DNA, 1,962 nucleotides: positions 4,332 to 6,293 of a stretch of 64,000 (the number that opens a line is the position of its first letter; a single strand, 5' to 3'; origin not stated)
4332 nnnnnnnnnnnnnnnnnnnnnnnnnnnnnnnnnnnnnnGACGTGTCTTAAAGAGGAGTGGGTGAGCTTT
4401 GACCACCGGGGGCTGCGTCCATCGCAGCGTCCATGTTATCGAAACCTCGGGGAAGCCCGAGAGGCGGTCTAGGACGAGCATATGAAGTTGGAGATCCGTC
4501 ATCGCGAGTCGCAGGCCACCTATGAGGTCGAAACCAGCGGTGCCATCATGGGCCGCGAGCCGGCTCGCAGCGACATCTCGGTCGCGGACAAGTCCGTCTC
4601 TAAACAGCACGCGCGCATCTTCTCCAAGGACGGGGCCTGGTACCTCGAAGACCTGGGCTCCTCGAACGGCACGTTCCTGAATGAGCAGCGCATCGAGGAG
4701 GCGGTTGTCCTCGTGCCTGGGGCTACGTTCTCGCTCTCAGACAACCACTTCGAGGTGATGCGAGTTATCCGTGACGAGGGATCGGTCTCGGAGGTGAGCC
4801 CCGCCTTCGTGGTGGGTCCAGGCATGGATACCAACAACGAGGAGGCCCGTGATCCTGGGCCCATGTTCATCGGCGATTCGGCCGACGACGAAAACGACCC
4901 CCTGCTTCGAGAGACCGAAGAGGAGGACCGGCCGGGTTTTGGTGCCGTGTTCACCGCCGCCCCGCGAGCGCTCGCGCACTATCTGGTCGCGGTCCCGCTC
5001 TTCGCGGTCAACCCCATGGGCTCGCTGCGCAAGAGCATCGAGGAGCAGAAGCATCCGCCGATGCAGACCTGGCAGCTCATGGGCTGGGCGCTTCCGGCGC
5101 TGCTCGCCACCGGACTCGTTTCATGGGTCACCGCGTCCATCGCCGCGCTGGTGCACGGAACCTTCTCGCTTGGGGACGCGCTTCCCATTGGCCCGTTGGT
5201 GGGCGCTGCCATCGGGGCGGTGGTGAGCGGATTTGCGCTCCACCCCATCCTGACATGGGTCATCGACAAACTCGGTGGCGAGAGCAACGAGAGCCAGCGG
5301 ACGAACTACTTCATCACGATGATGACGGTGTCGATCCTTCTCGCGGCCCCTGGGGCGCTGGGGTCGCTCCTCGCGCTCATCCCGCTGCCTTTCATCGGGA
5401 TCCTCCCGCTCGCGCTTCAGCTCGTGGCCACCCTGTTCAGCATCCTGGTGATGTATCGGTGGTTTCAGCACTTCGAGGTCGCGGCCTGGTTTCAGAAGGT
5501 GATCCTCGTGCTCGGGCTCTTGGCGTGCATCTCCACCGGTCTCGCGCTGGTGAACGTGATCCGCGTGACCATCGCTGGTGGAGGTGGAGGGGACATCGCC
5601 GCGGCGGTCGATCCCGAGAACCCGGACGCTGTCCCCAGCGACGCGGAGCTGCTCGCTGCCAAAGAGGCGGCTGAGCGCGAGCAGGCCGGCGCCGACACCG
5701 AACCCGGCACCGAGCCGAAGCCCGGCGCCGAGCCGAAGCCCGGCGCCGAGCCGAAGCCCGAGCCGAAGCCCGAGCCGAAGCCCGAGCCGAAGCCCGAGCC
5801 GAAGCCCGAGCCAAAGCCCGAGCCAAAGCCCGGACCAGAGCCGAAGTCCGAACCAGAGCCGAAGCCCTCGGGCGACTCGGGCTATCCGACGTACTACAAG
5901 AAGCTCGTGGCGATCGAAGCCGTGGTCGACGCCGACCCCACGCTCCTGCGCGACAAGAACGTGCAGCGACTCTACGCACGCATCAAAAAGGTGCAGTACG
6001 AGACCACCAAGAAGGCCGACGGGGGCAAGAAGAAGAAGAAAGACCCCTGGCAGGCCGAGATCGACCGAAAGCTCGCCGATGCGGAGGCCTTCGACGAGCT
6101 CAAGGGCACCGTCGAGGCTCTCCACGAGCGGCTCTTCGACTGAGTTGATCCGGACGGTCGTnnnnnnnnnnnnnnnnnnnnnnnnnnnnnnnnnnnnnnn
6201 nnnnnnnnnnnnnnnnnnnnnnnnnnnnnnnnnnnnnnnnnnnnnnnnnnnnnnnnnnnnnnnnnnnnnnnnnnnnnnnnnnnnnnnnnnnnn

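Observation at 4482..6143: Unusual FHA – polytopic membrane – (EPKP)n repeat – Lys-rich tail architecture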

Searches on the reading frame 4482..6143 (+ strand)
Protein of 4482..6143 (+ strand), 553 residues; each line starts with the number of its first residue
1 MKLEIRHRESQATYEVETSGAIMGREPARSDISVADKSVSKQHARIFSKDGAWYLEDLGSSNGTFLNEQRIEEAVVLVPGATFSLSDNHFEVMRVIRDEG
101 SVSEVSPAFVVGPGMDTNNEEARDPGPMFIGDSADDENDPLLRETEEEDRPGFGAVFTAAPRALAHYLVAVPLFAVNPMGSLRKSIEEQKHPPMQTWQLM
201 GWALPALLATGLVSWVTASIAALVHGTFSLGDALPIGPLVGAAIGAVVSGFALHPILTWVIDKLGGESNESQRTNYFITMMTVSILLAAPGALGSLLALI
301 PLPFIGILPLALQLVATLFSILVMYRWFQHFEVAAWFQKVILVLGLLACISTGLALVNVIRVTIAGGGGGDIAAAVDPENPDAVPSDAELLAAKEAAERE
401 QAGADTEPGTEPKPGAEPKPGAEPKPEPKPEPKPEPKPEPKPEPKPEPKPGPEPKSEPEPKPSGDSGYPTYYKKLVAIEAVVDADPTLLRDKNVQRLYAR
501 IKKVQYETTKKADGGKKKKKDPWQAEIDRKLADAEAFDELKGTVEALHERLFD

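Call 4: search_protein_families(library=pfam, proteins=[window:4482-6143:+], max_evalue=0.01)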
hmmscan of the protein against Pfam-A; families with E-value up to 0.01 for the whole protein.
window:4482-6143:+ (553 aa): 3 families
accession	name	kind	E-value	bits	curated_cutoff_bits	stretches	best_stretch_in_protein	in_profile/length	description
PF00498.31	FHA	-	1.3e-18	67.6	20.7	1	23-85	3-66/67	FHA domain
PF16697.10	Yop-YscD_cpl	-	7.3e-12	45.8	33.2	1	12-90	10-88/94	Inner membrane component of T3SS, cytoplasmic domain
PF05887.16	Trypan_PARP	-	6.7e-11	42.7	100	1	400-463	47-112/134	Procyclic acidic repetitive protein (PARP)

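Call 5: search_protein_families(library=ncbifam, proteins=[window:4482-6143:+], max_evalue=0.01)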
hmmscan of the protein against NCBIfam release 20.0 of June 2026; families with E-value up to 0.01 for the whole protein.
window:4482-6143:+ (553 aa): 11 families
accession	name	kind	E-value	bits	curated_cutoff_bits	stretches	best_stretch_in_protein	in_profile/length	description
NF049868.1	FhaB_Rv0019c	equivalog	9.8e-17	61.4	125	1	13-85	80-151/158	FHA domain-containing protein FhaB/FipA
TIGR03354.1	VI_FHA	hypoth_equivalog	1.4e-11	44.9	120.25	1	8-86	13-95/420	type VI secretion system-associated FHA domain protein TagH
NF041660.2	oxygluDhInhib_OdhI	equivalog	8.2e-08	32.2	200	1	17-75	54-111/130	oxoglutarate dehydrogenase inhibitor Odhl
NF052573.1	HisKinEspAMyxo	equivalog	1.2e-07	30.2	1400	1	13-74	40-101/755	serine histidine kinase EspA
NF008084.0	PRK10819.1-5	equivalog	1.8e-07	31.3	315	1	407-458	60-112/249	TonB system transport protein TonB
TIGR04526.1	predic_Ig_block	subfamily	4.2e-06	26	150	1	413-513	78-171/693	putative immunoglobulin-blocking virulence protein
NF037973.1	metallo_SslE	exception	9.9e-06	23.2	3000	1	414-470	40-95/1519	lipoprotein metalloprotease SslE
NF041620.1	MXAN_5187_fam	hypoth_equivalog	4.4e-05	23.4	200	1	379-462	366-456/601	MXAN_5187 family protein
TIGR02927.1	SucB_Actino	equivalog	0.0006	18.7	423.45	1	400-483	202-282/579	2-oxoglutarate dehydrogenase, E2 component, dihydrolipoamide succinyltransferase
NF052403.1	ESX1TransRegEspM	equivalog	0.00077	18.4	550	1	9-73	19-81/367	ESX-1 type VII secretion system transcriptional regulator EspM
NF033760.1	gliding_GltG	equivalog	0.0027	16.3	650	1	31-76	35-81/650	adventurous gliding motility protein GltG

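Call 8: find_homologous_proteins(query=window:4482-6143:+)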
Query window:4482-6143:+ (553 aa): 99 proteins with E <= 0.001 among 8000 candidates.
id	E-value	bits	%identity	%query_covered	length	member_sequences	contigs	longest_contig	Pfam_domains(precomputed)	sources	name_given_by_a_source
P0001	1.5e-99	352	44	65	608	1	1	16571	PF00498.32,PF16697.11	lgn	-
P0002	4.7e-83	298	35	99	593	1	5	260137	PF04893.23,PF00498.32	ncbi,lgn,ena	-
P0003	6.9e-67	244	41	43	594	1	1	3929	-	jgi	jgi:hypothetical protein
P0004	1.0e-15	76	33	14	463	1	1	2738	PF00498.32,PF05887.17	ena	-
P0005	2.1e-15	75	33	14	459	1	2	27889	PF00498.32,PF05887.17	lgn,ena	-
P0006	8.9e-15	72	33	14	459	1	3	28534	PF00498.32,PF05887.17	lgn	-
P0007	2.6e-14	71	33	14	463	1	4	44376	PF00498.32,PF05887.17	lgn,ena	-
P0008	2.8e-14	71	33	14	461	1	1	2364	PF00498.32,PF05887.17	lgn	-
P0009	4.3e-14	70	33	14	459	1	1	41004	PF00498.32,PF05887.17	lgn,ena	-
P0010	4.6e-14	70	33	14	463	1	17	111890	PF00498.32,PF05887.17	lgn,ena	-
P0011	4.7e-14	70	33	14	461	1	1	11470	PF00498.32,PF05887.17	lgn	-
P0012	6.0e-14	70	32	14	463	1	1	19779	PF00498.32,PF05887.17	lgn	-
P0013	9.1e-14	69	33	14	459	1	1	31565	PF00498.32,PF05887.17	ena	-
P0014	1.0e-13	69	33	14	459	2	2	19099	PF00498.32,PF05887.17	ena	-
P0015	1.5e-13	68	33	14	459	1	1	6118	PF00498.32,PF05887.17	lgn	-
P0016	2.7e-13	68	33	14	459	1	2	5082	PF00498.32,PF05887.17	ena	-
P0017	1.0e-12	66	33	14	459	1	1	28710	PF00498.32,PF05887.17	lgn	-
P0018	1.0e-12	66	33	14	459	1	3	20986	PF00498.32,PF05887.17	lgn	-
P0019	1.6e-12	65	33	14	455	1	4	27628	PF00498.32,PF05887.17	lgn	-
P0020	2.1e-12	65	33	14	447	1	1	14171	PF00498.32,PF05887.17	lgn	-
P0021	3.3e-12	64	33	14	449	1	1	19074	PF00498.32,PF05887.17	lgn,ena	-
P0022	2.6e-11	61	32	14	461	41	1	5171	PF00498.32,PF05887.17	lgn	-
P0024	2.2e-9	55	33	14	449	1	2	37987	PF00498.32,PF05887.17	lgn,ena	-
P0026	6.6e-9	53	32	17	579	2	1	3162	PF00498.32,PF16697.11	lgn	-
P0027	1.8e-8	52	34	12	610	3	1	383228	PF00498.32,PF16697.11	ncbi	-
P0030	2.1e-7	48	40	8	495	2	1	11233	PF00498.32,PF16697.11,PF05887.17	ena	-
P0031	2.7e-7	48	48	8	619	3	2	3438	PF00498.32,PF16697.11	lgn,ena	-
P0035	6.5e-7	46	35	14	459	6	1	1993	PF00498.32,PF16697.11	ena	-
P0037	1.6e-6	45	39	10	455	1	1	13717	PF00498.32,PF16697.11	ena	-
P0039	2.2e-6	45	34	13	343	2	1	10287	PF18221.7,PF00498.32,PF16697.11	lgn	-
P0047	6.4e-6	43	38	15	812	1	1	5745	PF00498.32,PF01061.30,PF00005.34,PF16697.11,PF12698.14,PF13304.13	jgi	jgi:ABC-type multidrug transport system ATPase subunit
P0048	8.2e-6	43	33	14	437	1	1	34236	PF00498.32,PF05887.17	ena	-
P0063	6.8e-5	40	31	15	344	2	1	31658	PF13240.12,PF00498.32,PF12773.14,PF24463.2,PF16697.11,PF24460.2,PF13248.12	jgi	jgi:pSer/pThr/pTyr-binding forkhead associated (FHA) protein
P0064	7.0e-5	40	37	11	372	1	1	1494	PF00498.32,PF16697.11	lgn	-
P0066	8.3e-5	40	36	14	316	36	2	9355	PF13240.12,PF00498.32,PF12773.14,PF24463.2,PF16697.11,PF13248.12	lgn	-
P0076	1.6e-4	39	30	16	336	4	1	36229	PF00498.32,PF16697.11,PF00990.27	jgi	-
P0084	2.9e-4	38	36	14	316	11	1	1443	PF13240.12,PF00498.32,PF12773.14,PF24463.2,PF16697.11,PF13248.12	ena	-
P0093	5.7e-4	37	40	8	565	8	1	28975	PF00498.32,PF16697.11,PF05887.17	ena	-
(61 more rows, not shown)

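Call 11: search_protein_families(library=pfam, proteins=[P0001, P0002, P0003], max_evalue=10)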
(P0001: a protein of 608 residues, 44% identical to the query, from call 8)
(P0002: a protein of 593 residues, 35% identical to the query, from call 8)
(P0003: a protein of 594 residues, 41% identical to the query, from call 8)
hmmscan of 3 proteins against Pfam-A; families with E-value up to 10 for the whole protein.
P0001 (608 aa): 3 families
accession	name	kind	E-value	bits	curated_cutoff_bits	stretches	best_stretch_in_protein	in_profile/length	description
PF00498.31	FHA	-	2.2e-18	66.9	20.7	1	23-86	2-66/67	FHA domain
PF16697.10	Yop-YscD_cpl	-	8.1e-11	42.5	33.2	1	13-93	10-90/94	Inner membrane component of T3SS, cytoplasmic domain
PF09731.14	Mitofilin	-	1.6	8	27.4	1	395-526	93-221/614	Mitochondrial inner membrane protein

P0002 (593 aa): 5 families
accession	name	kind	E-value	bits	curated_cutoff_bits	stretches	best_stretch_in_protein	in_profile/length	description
PF04893.22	Yip1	-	3.6e-06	27.4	28.6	1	215-369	22-171/173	Yip1 domain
PF00498.31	FHA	-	2.3e-05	25.2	20.7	1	22-82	1-67/67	FHA domain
PF16697.10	Yop-YscD_cpl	-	0.0016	19.1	33.2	1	19-90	16-92/94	Inner membrane component of T3SS, cytoplasmic domain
PF20187.3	DUF6550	-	0.0065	17.1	27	1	390-497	36-147/190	Family of unknown function (DUF6550)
PF11011.13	DUF2849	-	2.8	9.1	22.5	1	413-464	18-69/86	Protein of unknown function (DUF2849)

P0003 (594 aa): 3 families
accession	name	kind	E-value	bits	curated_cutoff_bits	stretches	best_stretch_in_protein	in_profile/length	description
PF00498.31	FHA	-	5.3e-05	24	20.7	1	23-80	2-65/67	FHA domain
PF04893.22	Yip1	-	0.0034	17.7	28.6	1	205-358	22-169/173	Yip1 domain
PF16697.10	Yop-YscD_cpl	-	0.0088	16.7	33.2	1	22-90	19-92/94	Inner membrane component of T3SS, cytoplasmic domain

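Call 13: find_encoding_contigs(protein=P0002, flank=10000, max_places=3)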
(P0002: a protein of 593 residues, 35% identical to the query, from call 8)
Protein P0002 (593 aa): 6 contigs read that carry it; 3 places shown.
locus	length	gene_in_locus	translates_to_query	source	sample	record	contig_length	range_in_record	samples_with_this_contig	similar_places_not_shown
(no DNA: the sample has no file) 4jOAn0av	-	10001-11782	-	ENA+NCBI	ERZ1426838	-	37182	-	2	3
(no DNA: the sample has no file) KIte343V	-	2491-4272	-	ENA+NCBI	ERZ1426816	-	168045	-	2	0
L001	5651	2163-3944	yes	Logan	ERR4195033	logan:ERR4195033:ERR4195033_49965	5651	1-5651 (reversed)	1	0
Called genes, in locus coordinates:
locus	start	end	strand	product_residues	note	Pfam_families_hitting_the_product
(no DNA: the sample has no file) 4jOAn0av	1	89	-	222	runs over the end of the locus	PF09335:VTT_dom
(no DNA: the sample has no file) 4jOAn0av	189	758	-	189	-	PF02472:ExbD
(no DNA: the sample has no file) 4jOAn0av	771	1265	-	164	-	PF02472:ExbD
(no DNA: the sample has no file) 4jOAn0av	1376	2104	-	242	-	PF01618:MotA_ExbB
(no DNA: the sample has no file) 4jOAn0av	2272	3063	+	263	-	PF05157:MshEN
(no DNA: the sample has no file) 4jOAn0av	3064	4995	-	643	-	PF13188:PAS_8 (faint), PF00989:PAS, PF08448:PAS_4, PF13426:PAS_9, PF00512:HisKA, PF02518:HATPase_c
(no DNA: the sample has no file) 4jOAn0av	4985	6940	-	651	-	PF01590:GAF, PF13185:GAF_2, PF13492:GAF_3 (weak), PF08448:PAS_4 (weak), PF00989:PAS, PF13188:PAS_8 (weak), PF13426:PAS_9 (weak), PF00512:HisKA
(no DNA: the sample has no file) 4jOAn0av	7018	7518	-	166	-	-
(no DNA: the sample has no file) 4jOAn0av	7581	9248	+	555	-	PF01425:Amidase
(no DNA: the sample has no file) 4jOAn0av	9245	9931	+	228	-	PF24719:Imm33-like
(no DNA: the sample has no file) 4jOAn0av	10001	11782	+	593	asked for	PF00498:FHA (faint), PF04893:Yip1 (weak)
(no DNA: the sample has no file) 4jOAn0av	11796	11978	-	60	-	-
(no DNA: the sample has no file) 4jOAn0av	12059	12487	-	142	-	-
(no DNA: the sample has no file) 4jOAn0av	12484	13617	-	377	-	-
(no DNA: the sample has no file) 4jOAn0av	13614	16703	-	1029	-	PF01833:TIG, PF20144:TIG_SUH (faint), PF01833:TIG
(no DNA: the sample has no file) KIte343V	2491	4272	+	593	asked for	PF00498:FHA (faint), PF04893:Yip1 (weak)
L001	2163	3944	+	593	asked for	PF00498:FHA (faint), PF04893:Yip1 (weak)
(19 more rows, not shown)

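Call 14: find_encoding_contigs(protein=P0001, flank=10000, max_places=3)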
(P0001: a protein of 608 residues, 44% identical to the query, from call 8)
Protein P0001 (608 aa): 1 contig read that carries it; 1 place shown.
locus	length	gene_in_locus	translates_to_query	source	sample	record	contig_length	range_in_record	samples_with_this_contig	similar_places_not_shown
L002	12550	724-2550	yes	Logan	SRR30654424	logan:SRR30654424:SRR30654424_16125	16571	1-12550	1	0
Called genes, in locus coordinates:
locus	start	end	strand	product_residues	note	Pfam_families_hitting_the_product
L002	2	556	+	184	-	?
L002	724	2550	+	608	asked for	PF16697:Yop-YscD_cpl, PF00498:FHA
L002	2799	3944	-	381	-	PF11583:AurF (faint)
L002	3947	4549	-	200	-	PF00440:TetR_N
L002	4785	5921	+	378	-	-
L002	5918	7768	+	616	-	-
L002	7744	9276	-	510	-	-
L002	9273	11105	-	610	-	PF00501:AMP-binding, PF23562:AMP-binding_C_3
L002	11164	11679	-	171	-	PF11181:YflT (weak)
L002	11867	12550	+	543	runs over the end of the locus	PF01553:Acyltransferase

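Call 19: find_related_loci(query=A1, collection=genome_contigs, flank=10000)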
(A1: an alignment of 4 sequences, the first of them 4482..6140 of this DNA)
Query A1 (553 aa) in genome_contigs; peptide patterns used: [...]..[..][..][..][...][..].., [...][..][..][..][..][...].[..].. (x = any residue, [..] = any of these).
87 stretches matched a pattern; 24 encode a relative of the query (tblastn E <= 1e-3); 24 distinct loci.
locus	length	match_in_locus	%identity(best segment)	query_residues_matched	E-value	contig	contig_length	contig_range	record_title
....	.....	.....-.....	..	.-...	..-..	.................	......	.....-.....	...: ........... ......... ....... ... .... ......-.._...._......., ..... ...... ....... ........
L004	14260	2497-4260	35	2-551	3e-93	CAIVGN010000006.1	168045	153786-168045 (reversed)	MAG: uncultured Archangium sp. isolate Ja1_bin-1494 genome assembly, contig: bin-1494:006/251, whole genome shotgun sequ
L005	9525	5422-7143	34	2-551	5e-85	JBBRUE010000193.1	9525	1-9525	MAG: Myxococcales bacterium isolate La3_concoct.158 La3_concoct.158_K_1331343_L_9525_cov_13.0092, whole genome shotgun s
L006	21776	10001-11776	34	6-551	5e-80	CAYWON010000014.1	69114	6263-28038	MAG TPA_asm: uncultured Archangium sp. isolate binchicken_co179_1 genome assembly, contig: NODE_1409_length_69114_cov_6.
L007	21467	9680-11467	35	2-551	1e-79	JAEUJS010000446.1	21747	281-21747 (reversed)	MAG: Archangium sp. isolate new MAG-75 k141_3303570, whole genome shotgun sequence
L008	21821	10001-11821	33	2-551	1e-78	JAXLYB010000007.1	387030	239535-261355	MAG: Myxococcaceae bacterium isolate STL-MYX2 C1.157.fa-7, whole genome shotgun sequence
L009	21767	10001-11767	33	2-551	5e-77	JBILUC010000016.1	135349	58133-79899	MAG: Archangium sp. isolate ME2018-07-27_3300044621_group8_bin65 Rohwer_bin1477_scaffold_41_c1, whole genome shotgun seq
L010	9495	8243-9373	40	2-368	1e-73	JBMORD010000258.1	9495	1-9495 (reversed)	MAG: Myxococcota bacterium isolate Betzabe_MAG171 MAG171_258, whole genome shotgun sequence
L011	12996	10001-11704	33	2-551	1e-72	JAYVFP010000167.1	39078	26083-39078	MAG: Archangium sp. isolate GL44_UP_metabat_111 GL44_UP_metabat_111_166, whole genome shotgun sequence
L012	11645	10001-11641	31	2-519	2e-72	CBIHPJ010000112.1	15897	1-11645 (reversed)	MAG TPA_asm: uncultured Myxococcales bacterium isolate SRR18156209_binner23_Refined_20 genome assembly, contig: ERZ27336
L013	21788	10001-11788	33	2-551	8e-71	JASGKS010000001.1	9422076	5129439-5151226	MAG: Archangium sp. isolate 5N606 JMF-2111-06-0005.ont.bin.606_0, whole genome shotgun sequence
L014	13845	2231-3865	33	2-551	3e-69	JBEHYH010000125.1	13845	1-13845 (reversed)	MAG: Myxococcota bacterium isolate ESF1.bin.39 NODE_4690_length_13845_cov_3.582133, whole genome shotgun sequence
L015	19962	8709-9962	34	152-551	2e-65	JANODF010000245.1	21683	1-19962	MAG: Archangium sp. isolate VAR_17_metabat_192 VAR_17_k141_4266437, whole genome shotgun sequence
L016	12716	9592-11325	30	2-551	3e-64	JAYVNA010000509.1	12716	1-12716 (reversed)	MAG: Archangium sp. isolate GL65_DN_concoct_113 GL65_DN_concoct_113_508, whole genome shotgun sequence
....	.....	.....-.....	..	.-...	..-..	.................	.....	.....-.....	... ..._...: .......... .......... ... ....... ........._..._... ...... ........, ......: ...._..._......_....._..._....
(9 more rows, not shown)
